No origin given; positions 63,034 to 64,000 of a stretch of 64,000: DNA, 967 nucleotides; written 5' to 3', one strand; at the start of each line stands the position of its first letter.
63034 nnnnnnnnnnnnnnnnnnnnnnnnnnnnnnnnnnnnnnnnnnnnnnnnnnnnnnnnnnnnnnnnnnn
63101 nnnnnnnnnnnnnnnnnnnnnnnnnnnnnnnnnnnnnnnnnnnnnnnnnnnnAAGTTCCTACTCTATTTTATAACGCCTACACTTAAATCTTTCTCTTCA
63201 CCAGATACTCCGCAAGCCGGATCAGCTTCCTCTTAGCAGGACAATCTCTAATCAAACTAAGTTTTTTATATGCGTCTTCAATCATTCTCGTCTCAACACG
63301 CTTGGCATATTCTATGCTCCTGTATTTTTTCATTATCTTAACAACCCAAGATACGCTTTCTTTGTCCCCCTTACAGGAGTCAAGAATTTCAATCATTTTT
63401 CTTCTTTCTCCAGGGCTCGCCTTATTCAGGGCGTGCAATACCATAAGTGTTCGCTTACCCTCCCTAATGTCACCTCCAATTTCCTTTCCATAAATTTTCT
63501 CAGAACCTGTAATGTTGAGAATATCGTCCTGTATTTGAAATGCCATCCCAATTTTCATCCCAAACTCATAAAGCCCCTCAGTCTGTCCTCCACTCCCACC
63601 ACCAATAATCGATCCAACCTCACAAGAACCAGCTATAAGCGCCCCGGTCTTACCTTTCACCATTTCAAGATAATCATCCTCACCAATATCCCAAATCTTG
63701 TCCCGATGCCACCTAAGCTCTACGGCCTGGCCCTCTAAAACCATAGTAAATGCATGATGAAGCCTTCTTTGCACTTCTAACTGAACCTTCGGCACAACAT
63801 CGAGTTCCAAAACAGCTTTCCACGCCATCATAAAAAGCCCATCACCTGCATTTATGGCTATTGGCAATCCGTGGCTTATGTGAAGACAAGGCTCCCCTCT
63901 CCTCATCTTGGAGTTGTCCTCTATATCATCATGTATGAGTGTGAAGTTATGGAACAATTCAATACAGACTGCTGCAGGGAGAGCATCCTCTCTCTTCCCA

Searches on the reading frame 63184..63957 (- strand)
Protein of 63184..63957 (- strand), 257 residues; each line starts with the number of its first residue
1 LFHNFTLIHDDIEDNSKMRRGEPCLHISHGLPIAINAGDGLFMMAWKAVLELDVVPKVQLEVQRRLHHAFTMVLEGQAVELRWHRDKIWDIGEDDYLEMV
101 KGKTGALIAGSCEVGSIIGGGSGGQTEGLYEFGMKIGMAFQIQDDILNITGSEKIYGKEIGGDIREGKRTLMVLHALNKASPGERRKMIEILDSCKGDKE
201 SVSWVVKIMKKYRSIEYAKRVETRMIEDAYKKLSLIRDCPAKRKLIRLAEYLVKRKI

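Call 75: search_protein_families(library=pfam, proteins=[window:63184-63957:-], max_evalue=0.001)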
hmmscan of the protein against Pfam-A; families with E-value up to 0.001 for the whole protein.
window:63184-63957:- (257 aa): 1 family
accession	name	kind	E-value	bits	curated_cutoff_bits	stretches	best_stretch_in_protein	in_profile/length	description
PF00348.22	polyprenyl_synt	-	5.2e-58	196.6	27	1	1-209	50-251/251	Polyprenyl synthetase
